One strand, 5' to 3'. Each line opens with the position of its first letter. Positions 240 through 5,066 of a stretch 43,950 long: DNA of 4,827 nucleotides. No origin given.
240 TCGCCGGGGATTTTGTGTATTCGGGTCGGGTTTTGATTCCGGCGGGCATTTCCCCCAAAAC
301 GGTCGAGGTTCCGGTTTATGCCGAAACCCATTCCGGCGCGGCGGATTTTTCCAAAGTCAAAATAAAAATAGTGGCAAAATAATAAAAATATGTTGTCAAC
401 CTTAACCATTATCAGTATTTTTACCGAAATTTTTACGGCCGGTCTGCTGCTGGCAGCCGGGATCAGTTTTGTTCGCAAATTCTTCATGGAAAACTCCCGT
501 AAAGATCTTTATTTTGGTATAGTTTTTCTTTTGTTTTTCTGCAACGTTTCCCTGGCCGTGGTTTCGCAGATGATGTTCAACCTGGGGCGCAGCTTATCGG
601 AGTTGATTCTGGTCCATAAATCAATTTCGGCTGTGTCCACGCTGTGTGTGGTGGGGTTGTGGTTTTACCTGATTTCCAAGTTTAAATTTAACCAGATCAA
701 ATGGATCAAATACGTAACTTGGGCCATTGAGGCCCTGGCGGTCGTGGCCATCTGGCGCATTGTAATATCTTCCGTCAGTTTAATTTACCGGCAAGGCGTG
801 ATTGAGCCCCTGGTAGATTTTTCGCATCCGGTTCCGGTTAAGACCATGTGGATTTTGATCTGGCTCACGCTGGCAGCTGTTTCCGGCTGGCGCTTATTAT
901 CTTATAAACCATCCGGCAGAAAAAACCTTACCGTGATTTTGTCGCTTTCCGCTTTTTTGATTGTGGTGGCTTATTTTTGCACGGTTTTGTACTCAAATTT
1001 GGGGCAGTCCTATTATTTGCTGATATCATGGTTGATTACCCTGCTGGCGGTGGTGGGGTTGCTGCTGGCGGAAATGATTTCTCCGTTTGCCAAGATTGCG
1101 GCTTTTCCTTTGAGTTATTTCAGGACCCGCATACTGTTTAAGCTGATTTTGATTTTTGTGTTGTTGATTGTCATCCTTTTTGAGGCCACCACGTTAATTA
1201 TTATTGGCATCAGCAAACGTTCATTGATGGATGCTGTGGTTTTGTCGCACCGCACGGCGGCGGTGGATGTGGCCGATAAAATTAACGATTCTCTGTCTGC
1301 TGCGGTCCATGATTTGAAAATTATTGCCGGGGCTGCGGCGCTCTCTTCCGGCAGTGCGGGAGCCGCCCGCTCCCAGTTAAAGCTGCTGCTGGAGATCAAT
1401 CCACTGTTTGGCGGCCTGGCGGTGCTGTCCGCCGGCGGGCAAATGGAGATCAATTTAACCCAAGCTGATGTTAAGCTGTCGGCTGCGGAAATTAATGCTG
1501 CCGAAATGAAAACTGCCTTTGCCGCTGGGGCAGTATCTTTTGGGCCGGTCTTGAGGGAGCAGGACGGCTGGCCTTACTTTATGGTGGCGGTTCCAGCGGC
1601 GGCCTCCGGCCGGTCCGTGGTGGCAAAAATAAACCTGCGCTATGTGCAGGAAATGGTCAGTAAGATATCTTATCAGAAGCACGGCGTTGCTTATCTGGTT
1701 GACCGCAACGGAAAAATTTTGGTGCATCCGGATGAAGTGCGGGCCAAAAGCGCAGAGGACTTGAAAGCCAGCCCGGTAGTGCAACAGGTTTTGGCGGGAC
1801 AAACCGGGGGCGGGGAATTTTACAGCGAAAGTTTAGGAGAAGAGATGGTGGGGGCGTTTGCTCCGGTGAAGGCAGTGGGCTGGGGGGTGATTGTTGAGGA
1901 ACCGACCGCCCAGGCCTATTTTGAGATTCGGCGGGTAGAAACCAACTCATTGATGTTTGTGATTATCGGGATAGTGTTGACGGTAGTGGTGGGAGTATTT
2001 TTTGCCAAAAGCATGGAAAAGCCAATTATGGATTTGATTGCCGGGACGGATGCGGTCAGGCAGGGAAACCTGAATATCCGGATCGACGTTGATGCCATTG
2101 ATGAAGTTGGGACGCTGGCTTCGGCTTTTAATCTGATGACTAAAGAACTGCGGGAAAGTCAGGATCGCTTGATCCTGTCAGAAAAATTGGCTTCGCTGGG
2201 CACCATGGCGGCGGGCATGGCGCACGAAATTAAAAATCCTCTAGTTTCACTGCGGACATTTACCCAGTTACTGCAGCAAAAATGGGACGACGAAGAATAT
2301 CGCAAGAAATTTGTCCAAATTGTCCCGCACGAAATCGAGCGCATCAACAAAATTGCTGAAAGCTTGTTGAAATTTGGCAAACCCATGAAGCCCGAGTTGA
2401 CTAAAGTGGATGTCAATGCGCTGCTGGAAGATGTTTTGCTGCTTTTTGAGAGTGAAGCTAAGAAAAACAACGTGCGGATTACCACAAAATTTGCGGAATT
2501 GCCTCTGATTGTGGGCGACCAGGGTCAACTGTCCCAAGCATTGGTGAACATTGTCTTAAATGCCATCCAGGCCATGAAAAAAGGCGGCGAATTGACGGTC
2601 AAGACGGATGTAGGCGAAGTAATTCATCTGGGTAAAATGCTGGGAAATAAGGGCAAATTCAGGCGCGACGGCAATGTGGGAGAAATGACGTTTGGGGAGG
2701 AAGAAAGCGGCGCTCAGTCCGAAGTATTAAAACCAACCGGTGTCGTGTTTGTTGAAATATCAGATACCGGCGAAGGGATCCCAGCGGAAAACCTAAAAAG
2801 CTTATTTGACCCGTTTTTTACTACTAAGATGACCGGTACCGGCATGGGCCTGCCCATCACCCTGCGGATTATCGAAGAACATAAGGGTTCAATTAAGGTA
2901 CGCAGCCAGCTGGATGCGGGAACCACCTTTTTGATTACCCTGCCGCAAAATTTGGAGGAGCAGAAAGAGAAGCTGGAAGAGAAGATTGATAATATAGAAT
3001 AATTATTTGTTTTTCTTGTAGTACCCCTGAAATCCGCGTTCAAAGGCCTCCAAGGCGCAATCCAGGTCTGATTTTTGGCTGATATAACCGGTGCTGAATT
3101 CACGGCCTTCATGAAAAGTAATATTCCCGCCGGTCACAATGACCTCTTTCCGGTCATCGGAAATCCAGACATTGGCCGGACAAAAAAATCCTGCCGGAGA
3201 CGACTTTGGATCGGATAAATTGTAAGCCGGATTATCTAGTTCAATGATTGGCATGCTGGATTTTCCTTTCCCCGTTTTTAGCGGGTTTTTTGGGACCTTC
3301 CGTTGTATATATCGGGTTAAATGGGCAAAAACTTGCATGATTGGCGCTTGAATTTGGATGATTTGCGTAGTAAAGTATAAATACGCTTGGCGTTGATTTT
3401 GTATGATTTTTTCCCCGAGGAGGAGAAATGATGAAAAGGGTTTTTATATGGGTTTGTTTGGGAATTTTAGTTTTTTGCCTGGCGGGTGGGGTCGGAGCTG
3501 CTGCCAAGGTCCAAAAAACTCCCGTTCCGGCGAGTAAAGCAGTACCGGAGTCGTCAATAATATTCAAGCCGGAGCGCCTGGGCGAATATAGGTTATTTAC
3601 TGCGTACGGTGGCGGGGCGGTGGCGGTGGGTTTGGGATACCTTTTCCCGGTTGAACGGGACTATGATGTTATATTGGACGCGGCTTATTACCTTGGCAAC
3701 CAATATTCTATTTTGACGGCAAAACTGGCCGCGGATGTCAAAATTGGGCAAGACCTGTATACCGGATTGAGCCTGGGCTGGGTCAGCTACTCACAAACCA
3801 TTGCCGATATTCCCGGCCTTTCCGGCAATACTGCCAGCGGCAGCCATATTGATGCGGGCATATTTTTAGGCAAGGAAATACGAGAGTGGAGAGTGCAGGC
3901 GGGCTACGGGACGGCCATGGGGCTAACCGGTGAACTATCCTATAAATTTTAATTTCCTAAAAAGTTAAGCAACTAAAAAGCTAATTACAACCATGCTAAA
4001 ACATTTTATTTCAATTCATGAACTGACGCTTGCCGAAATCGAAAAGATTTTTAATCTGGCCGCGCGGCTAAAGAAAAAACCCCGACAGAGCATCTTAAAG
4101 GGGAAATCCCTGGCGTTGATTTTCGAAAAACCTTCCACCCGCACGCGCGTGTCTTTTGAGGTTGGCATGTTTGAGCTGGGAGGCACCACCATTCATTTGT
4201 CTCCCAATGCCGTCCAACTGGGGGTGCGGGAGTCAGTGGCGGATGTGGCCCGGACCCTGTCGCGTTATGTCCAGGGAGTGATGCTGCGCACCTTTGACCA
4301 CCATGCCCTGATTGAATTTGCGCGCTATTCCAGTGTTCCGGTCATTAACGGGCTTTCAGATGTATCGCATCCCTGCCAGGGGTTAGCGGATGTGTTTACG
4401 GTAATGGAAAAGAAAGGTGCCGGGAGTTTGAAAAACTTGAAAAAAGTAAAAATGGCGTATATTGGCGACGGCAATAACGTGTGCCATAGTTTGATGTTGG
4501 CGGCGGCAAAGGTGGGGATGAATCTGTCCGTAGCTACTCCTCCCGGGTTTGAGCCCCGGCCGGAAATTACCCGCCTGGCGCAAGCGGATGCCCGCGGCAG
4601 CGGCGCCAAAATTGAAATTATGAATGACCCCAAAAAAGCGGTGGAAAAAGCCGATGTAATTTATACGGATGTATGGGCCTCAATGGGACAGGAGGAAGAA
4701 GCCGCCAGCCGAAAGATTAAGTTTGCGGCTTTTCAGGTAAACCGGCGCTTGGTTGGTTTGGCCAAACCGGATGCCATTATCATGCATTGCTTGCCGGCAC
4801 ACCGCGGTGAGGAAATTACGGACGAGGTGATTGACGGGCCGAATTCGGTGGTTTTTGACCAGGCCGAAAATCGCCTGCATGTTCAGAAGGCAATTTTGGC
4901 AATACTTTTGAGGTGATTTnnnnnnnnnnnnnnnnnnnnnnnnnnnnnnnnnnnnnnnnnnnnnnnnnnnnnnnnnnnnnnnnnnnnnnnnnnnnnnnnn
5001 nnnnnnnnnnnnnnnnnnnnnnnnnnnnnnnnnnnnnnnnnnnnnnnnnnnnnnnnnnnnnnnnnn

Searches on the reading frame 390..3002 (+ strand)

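Call 18: search_protein_families(library=pfam, proteins=[window:390-3002:+], max_evalue=1e-8)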
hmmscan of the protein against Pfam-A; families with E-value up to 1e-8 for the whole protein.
window:390-3002:+ (870 aa): 4 families
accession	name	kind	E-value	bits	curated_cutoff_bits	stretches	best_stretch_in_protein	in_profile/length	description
PF02518.31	HATPase_c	-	8e-21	75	26.4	1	709-853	1-109/111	Histidine kinase-, DNA gyrase B-, and HSP90-like ATPase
PF02743.24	dCache_1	-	3.5e-13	50.1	45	1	289-503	13-240/240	Cache domain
PF00512.31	HisKA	-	7.6e-12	45.6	26.9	1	603-664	2-62/66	His Kinase A (phospho-acceptor) domain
PF00672.30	HAMP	-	5.6e-09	36.6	25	0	544-589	8-53/53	HAMP domain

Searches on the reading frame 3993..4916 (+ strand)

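Call 18: search_protein_families(library=pfam, proteins=[window:3993-4916:+], max_evalue=1e-8)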
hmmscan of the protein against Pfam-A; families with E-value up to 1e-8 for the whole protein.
window:3993-4916:+ (307 aa): 2 families
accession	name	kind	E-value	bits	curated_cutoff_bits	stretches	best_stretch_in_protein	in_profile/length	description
PF00185.30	OTCace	-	4.4e-64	215.7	29.4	1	151-304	2-156/157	Aspartate/ornithine carbamoyltransferase, Asp/Orn binding domain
PF02729.26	OTCace_N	-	6e-48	163.1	29.9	1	3-139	1-148/148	Aspartate/ornithine carbamoyltransferase, carbamoyl-P binding domain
